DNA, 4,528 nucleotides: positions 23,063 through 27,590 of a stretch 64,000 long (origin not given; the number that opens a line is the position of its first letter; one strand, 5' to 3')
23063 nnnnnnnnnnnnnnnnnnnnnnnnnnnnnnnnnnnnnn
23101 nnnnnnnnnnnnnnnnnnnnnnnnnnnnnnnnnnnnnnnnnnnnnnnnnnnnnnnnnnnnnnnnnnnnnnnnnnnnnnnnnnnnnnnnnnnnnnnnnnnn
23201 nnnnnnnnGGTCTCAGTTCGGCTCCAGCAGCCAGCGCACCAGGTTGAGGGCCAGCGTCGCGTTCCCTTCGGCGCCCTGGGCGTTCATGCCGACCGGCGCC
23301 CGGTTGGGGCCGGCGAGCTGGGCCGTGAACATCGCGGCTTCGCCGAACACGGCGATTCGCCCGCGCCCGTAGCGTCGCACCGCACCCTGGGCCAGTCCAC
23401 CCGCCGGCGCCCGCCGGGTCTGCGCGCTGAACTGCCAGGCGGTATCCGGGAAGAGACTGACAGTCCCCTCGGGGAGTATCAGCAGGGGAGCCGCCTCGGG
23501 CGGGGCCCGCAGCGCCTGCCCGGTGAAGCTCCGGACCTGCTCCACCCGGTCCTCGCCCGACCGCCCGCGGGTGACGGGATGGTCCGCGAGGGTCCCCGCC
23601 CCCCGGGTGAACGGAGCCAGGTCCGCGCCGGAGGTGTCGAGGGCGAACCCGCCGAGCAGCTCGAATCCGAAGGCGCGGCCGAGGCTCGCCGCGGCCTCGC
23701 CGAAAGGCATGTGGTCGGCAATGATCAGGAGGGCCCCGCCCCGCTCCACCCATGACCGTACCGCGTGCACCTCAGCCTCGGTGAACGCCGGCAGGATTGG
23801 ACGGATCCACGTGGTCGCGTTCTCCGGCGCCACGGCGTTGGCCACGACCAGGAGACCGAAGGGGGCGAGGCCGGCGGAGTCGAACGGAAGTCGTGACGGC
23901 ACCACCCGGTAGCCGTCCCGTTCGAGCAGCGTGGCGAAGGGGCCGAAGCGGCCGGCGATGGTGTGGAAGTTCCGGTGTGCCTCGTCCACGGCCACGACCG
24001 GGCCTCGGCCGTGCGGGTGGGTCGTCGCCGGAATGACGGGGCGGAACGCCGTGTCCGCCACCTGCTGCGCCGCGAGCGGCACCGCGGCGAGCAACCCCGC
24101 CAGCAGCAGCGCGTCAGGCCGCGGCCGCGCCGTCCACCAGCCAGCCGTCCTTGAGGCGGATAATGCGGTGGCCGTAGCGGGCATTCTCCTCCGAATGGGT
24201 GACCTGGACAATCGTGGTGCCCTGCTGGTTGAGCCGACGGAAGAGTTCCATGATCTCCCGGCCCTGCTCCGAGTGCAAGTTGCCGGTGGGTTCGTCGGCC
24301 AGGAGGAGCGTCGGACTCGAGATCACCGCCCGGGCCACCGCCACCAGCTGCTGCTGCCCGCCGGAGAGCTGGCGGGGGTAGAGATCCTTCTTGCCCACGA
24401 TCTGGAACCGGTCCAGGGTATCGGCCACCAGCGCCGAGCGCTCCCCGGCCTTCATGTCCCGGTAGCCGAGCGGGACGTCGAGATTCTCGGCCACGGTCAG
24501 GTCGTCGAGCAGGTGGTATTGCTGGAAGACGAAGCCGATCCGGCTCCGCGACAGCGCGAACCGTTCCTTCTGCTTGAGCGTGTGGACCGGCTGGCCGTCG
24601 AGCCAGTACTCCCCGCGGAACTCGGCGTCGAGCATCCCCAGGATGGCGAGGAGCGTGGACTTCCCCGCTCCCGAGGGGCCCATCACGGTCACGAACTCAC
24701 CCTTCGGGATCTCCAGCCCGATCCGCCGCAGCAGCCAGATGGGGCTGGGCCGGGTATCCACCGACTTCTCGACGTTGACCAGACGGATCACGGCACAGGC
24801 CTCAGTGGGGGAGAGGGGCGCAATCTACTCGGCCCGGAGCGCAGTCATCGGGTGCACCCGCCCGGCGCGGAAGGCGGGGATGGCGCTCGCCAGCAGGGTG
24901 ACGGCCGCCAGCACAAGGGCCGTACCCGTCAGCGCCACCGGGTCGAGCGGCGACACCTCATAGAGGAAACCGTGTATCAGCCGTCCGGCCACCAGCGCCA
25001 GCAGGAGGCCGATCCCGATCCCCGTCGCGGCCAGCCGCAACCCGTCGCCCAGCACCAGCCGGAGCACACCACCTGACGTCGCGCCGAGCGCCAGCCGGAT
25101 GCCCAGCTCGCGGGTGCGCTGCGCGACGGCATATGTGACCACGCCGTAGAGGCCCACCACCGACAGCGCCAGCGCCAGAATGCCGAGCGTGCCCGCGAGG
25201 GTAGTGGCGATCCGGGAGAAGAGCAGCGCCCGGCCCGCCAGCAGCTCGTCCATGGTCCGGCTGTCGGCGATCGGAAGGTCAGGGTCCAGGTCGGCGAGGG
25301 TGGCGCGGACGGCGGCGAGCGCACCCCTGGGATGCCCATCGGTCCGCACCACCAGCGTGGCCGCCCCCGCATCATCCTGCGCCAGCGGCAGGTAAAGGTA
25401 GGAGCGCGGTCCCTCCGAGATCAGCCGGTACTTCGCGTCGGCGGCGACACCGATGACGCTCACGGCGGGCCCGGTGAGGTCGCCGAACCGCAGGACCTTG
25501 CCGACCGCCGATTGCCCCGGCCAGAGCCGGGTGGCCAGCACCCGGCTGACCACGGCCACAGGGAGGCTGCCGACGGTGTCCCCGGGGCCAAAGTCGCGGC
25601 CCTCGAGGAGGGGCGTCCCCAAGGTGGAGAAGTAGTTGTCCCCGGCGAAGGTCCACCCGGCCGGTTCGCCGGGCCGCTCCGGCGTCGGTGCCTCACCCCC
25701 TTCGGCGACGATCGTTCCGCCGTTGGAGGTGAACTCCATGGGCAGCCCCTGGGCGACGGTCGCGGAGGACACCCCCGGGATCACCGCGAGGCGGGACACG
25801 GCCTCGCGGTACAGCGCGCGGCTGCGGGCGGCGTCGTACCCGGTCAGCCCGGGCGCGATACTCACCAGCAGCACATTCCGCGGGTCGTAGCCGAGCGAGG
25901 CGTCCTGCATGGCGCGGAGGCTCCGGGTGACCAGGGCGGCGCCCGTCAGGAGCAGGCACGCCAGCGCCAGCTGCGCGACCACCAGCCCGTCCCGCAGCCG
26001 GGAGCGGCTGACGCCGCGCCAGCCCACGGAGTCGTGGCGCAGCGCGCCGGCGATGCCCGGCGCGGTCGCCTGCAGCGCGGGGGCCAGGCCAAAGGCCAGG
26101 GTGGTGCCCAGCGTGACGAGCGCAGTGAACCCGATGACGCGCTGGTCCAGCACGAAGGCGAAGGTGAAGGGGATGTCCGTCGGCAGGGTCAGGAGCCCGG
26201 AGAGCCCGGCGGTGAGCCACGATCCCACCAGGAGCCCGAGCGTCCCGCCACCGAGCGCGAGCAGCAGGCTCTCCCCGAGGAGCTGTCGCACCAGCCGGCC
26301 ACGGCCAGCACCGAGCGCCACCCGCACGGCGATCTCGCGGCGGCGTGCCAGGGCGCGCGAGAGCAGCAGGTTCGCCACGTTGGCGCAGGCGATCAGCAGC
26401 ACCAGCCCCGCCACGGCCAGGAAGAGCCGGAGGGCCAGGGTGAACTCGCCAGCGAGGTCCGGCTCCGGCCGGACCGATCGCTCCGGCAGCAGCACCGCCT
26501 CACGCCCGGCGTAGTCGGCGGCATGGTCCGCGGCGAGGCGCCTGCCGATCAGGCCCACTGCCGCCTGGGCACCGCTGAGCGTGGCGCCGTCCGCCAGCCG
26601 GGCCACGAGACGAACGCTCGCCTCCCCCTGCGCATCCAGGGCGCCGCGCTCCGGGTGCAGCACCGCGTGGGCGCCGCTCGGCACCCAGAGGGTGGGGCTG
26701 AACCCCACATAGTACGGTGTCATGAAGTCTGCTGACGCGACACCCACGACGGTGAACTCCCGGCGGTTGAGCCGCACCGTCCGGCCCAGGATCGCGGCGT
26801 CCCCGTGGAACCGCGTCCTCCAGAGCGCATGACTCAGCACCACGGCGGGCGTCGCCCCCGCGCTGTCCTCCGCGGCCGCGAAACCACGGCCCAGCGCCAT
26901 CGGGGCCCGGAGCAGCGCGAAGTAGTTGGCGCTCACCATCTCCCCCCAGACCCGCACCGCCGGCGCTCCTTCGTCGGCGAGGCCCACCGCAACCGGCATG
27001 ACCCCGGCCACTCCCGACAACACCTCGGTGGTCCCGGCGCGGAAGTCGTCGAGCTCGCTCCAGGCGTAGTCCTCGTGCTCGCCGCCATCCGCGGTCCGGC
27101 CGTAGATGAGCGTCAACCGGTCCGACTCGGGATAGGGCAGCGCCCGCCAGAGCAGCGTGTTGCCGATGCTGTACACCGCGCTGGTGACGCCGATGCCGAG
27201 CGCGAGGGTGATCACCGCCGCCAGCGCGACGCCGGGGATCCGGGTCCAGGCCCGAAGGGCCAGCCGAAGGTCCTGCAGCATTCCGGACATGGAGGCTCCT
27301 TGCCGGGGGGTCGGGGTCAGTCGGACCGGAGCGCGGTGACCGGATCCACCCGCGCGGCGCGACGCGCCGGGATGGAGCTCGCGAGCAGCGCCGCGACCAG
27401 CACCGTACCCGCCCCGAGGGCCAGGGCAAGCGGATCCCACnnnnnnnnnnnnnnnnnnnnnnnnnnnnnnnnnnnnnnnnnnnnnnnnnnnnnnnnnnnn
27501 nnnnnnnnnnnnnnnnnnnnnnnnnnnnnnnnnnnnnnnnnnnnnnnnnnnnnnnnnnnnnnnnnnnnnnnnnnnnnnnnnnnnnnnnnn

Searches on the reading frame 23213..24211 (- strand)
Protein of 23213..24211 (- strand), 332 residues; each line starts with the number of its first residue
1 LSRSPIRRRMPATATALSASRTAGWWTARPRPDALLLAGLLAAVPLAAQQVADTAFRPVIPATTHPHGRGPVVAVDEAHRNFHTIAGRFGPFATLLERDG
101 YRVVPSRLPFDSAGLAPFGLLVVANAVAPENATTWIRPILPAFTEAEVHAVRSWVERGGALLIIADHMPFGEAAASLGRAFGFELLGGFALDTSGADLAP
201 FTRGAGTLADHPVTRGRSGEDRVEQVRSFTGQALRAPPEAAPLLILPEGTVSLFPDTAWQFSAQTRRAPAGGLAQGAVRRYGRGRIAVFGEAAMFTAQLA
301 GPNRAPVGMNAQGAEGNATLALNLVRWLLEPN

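Call 3: search_protein_families(library=pfam, proteins=[window:23213-24211:-], max_evalue=0.01)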
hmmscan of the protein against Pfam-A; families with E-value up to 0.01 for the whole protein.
window:23213-24211:- (332 aa): 1 family
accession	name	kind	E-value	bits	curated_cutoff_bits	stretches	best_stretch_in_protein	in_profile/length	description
PF14258.12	DUF4350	-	5.5e-07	30.5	30.4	1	92-296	12-164/181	Domain of unknown function (DUF4350)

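Call 27: search_protein_families(library=ncbifam, proteins=[window:23213-24211:-], max_evalue=0.00001)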
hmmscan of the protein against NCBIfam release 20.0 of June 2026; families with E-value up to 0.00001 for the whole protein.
window:23213-24211:- (332 aa): 0 families

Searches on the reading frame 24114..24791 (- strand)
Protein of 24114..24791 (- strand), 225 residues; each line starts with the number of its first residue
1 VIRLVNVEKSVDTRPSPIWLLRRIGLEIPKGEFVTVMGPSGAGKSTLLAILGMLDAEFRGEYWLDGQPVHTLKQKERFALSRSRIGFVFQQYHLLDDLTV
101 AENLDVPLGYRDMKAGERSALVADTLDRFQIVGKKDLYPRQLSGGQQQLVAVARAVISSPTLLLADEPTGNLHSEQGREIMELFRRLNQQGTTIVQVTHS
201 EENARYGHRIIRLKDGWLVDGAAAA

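Call 3: search_protein_families(library=pfam, proteins=[window:24114-24791:-], max_evalue=0.01)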
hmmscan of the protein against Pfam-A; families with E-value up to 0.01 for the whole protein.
window:24114-24791:- (225 aa): 8 families
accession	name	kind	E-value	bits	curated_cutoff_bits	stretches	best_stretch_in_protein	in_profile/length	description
PF00005.33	ABC_tran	-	1.5e-30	107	25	1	21-169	1-136/137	ABC transporter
PF13304.12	AAA_21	-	5e-12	46.9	27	1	111-200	220-299/304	AAA domain, putative AbiEii toxin, Type IV TA system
PF13481.12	AAA_25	-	3e-05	24.2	27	1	9-72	14-78/195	AAA domain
PF02463.25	SMC_N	-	3.4e-05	23.8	40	1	32-213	25-211/220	RecF/RecN/SMC N terminal domain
PF13191.12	AAA_16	-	0.0011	19.9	32.6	1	30-101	23-85/167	AAA ATPase domain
PF13555.12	AAA_29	-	0.0012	19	27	1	30-54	22-46/61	P-loop containing region of AAA domain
PF03193.22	RsgA_GTPase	-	0.0068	16.7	30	0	30-51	105-126/174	RsgA GTPase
PF13401.12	AAA_22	-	0.0098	16.6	27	0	32-55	6-29/130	AAA domain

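Call 27: search_protein_families(library=ncbifam, proteins=[window:24114-24791:-], max_evalue=0.00001)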
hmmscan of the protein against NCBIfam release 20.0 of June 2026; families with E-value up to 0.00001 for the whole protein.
window:24114-24791:- (225 aa): 179 families (the best 25 are shown)
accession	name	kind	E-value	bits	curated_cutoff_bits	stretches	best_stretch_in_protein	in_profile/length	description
NF038007.1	ABC_ATP_DarD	equivalog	1.5e-72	243.6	375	1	1-217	1-217/218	darobactin export ABC transporter ATP-binding protein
TIGR02673.1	FtsE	equivalog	6.8e-58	195.8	264.85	1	1-216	1-213/214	cell division ATP-binding protein FtsE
TIGR03608.1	L_ocin_972_ABC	subfamily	6.6e-57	192.3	254.85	1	6-213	3-206/206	putative bacteriocin export ABC transporter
NF007826.0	PRK10535.1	equivalog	1.3e-55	188.9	966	1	3-222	6-225/648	macrolide ABC transporter ATP-binding protein/permease MacB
TIGR02211.1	LolD_lipo_ex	equivalog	8.9e-51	172.5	307.75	1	2-219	2-220/221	lipoprotein-releasing ABC transporter ATP-binding protein LolD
TIGR02982.1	heterocyst_DevA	subfamily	6.2e-46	156.7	295.8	1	20-218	20-219/220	ABC exporter ATP-binding subunit, DevA family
NF007879.0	PRK10584.1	equivalog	1.8e-44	152.2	336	1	5-220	10-226/228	putative ABC transporter ATP-binding protein YbbA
TIGR02315.1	ABC_phnC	equivalog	4.2e-42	144.2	266.1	1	16-219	13-225/243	phosphonate ABC transporter ATP-binding protein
TIGR03265.1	PhnT2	equivalog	5.6e-42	144.2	457.7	1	18-204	17-198/353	putative 2-aminoethylphosphonate ABC transporter ATP-binding protein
NF008639.0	PRK11629.1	equivalog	2.6e-41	141.5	360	1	20-219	25-225/234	lipoprotein-releasing ABC transporter ATP-binding protein LolD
NF007027.0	PRK09493.1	equivalog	4.9e-40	137.4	379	1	10-218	6-214/240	glutamine ABC transporter ATP-binding protein GlnQ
TIGR00968.1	3a0106s01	subfamily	1.2e-39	136.3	342.75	1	19-218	14-209/237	sulfate ABC transporter ATP-binding protein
NF008338.0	PRK11124.1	equivalog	1.4e-39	136.1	369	1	21-220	18-221/242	arginine ABC transporter ATP-binding protein ArtP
TIGR02314.1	ABC_MetN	equivalog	6.4e-39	133.9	499.7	1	1-219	1-220/343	methionine ABC transporter ATP-binding protein MetN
NF006987.0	PRK09452.1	equivalog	5.9e-38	130.5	482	1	2-218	18-226/378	spermidine/putrescine ABC transporter ATP-binding protein PotA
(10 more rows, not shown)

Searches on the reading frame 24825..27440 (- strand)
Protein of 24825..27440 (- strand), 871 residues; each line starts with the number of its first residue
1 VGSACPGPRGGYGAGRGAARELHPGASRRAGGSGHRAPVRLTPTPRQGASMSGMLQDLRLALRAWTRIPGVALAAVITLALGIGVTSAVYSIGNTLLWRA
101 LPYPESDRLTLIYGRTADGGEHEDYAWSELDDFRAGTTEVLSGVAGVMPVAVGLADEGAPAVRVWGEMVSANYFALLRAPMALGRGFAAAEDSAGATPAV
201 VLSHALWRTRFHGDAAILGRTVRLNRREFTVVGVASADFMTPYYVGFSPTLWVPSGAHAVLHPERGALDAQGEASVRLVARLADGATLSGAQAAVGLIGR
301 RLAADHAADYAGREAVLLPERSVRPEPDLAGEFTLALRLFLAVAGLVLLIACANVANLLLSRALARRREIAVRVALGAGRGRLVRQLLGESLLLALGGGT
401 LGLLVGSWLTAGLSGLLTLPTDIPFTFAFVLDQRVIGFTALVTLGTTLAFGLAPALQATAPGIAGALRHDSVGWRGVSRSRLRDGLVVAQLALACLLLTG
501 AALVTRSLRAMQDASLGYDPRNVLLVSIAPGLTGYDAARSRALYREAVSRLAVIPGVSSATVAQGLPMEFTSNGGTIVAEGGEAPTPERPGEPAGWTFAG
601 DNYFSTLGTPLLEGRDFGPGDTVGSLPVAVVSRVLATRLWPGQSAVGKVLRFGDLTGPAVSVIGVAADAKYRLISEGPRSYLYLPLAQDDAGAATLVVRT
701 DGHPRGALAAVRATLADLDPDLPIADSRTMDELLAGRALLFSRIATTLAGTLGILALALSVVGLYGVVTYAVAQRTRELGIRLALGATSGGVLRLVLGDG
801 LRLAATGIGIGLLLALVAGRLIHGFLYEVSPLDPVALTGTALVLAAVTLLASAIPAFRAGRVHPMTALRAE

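Call 3: search_protein_families(library=pfam, proteins=[window:24825-27440:-], max_evalue=0.01)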
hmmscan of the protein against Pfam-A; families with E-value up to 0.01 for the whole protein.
window:24825-27440:- (871 aa): 2 families
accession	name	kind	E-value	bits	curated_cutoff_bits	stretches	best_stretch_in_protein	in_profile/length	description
PF12704.14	MacB_PCD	-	7.1e-36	124.9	27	2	74-295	3-204/207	MacB-like periplasmic core domain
PF02687.27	FtsX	-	4.5e-25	88.5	25.5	2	342-458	2-115/120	FtsX-like permease C-terminal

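Call 27: search_protein_families(library=ncbifam, proteins=[window:24825-27440:-], max_evalue=0.00001)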
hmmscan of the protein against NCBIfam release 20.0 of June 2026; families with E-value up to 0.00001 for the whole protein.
window:24825-27440:- (871 aa): 2 families
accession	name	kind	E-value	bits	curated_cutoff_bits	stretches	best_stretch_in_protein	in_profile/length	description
TIGR03434.1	ADOP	subfamily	1.1e-240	801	622.3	1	55-871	2-803/803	ADOP family duplicated permease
NF007826.0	PRK10535.1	equivalog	7.8e-19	67.4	966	2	752-870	525-647/648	macrolide ABC transporter ATP-binding protein/permease MacB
